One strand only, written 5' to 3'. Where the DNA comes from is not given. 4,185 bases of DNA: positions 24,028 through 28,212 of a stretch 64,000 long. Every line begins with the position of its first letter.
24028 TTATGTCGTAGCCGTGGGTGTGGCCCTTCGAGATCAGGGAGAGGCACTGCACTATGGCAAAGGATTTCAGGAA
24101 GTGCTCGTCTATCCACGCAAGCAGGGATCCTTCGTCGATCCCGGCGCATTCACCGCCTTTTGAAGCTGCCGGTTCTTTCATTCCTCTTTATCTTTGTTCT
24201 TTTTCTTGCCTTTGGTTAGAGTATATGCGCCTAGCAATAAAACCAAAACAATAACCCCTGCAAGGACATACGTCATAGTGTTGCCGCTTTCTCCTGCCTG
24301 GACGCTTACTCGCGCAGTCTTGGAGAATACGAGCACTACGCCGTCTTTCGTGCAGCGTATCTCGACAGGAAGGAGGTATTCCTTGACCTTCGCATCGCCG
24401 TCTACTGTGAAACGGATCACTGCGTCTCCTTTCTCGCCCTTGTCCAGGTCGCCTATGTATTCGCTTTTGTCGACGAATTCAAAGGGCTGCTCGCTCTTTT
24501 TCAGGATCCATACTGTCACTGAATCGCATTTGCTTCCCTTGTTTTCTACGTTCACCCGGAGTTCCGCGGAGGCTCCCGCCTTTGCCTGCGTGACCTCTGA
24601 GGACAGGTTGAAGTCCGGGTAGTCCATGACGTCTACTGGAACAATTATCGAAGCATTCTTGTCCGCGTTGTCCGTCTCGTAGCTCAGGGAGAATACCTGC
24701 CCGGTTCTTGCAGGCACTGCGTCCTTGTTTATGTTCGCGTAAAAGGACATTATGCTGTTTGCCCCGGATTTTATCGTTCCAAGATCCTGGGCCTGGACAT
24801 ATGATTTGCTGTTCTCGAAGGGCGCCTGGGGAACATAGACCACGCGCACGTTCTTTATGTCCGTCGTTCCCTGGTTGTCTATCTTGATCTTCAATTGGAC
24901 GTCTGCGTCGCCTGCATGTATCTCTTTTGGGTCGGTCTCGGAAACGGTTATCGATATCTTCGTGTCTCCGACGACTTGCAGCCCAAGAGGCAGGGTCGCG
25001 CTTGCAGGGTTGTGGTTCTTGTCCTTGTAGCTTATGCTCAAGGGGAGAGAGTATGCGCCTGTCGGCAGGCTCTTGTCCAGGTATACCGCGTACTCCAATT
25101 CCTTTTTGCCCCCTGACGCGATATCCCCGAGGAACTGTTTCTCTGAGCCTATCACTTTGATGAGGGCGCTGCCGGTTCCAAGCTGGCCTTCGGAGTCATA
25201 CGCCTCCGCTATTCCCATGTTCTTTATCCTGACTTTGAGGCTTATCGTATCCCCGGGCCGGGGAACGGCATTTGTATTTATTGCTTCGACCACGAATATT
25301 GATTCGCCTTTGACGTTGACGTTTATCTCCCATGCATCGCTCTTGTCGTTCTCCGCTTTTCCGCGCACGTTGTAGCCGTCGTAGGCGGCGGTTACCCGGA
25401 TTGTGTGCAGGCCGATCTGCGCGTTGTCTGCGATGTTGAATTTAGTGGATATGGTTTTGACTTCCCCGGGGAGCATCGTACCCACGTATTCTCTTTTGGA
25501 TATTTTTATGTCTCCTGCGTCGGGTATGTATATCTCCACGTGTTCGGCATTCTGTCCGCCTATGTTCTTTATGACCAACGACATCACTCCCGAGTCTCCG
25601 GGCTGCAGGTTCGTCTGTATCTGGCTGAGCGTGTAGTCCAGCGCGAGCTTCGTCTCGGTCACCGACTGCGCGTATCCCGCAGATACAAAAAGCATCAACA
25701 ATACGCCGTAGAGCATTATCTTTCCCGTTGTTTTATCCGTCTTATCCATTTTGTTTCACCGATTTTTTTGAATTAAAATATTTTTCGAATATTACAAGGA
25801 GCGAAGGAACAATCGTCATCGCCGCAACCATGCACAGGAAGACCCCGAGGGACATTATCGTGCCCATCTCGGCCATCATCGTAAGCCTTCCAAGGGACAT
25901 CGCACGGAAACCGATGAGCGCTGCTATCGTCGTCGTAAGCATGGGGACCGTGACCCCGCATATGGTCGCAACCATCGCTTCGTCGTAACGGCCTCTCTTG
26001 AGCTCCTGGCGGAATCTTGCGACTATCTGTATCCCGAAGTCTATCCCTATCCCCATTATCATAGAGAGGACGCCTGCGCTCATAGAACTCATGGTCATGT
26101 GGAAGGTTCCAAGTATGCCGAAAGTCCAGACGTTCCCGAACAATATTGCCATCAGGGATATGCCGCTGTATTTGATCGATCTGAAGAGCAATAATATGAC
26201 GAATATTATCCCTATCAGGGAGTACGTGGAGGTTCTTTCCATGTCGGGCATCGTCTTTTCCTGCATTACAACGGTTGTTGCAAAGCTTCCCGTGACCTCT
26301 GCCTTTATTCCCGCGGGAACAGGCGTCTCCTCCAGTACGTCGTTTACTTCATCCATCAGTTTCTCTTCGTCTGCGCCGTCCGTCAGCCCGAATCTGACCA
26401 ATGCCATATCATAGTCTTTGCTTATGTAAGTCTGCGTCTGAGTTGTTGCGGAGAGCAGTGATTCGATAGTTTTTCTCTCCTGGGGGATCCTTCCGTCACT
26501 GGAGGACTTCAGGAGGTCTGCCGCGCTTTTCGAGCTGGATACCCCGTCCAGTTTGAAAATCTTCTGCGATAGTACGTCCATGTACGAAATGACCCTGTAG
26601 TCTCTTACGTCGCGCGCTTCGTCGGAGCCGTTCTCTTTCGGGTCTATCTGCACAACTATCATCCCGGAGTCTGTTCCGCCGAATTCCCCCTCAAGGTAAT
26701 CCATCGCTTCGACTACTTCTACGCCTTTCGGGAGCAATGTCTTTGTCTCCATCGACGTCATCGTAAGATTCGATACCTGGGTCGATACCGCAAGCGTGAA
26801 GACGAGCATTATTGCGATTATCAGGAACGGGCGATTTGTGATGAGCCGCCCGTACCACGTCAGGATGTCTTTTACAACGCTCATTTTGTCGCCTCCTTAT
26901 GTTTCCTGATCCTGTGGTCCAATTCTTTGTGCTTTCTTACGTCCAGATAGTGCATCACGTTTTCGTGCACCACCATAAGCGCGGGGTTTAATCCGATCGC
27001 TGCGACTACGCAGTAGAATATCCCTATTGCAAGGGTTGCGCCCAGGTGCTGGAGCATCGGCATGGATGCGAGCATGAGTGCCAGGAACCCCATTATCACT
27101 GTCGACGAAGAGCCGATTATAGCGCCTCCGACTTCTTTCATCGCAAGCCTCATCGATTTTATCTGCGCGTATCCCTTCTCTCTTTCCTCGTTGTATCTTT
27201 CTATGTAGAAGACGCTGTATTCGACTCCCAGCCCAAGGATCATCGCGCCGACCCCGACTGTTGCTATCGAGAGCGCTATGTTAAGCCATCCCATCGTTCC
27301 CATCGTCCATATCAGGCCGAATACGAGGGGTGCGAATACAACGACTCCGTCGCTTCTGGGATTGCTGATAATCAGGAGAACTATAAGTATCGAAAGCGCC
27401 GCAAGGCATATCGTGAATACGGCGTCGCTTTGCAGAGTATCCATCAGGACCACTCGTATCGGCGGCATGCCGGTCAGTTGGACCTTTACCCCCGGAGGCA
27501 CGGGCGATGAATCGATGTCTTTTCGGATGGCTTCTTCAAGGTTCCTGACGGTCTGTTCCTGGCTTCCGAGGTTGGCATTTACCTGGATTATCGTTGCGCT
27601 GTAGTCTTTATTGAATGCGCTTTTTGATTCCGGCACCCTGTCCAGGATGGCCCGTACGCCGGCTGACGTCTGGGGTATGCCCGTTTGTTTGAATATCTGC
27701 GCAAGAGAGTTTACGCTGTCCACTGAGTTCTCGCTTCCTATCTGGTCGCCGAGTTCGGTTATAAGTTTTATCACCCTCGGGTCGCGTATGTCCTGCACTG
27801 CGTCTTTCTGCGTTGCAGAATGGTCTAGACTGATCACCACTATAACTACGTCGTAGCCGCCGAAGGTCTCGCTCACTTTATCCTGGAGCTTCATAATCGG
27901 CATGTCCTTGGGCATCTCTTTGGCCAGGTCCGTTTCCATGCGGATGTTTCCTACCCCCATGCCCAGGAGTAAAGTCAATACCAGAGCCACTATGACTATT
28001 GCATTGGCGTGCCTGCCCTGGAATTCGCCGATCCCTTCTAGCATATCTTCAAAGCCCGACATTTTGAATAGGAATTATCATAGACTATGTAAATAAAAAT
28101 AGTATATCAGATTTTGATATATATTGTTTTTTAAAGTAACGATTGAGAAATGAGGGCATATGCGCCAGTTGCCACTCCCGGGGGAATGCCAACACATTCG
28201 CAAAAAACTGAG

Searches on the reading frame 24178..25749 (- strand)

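Call 26: search_protein_families(library=pfam, proteins=[window:24178-25749:-], max_evalue=0.0001)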
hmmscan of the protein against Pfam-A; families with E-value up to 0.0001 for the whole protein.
window:24178-25749:- (523 aa): 3 families
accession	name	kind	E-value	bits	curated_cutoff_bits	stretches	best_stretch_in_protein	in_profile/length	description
PF07705.17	CARDB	-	5e-12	46.4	22.7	0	43-125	10-87/101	CARDB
PF16116.10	DUF4832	-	3.6e-06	27.3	29.2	0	152-247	107-207/216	Domain of unknown function (DUF4832)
PF10633.15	NPCBM_assoc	-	6.3e-05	23.5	24.4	0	49-123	2-77/78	NPCBM-associated, NEW3 domain of alpha-galactosidase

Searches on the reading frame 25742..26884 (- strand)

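Call 27: search_protein_families(library=pfam, proteins=[window:25742-26884:-], max_evalue=0.0001)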
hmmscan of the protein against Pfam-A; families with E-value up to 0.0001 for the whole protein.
window:25742-26884:- (380 aa): 2 families
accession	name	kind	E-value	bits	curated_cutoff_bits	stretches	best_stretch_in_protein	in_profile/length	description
PF03176.21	MMPL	-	1.3e-32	113.5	20.5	1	50-377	2-315/333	MMPL family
PF00873.25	ACR_tran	-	5.2e-06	24.9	28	1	163-365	282-488/1021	AcrB/AcrD/AcrF family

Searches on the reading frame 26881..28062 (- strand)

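Call 27: search_protein_families(library=pfam, proteins=[window:26881-28062:-], max_evalue=0.0001)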
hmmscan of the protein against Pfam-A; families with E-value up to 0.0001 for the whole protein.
window:26881-28062:- (393 aa): 3 families
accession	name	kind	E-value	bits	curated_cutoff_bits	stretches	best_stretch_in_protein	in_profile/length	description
PF03176.21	MMPL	-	2.4e-32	112.7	20.5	1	51-369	4-305/333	MMPL family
PF00873.25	ACR_tran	-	9.7e-09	33.9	28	1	152-363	275-486/1021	AcrB/AcrD/AcrF family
PF02355.23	SecD_SecF_C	-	1.2e-07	31.8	20.5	1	206-364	25-184/189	Protein export membrane protein SecD/SecF, C-terminal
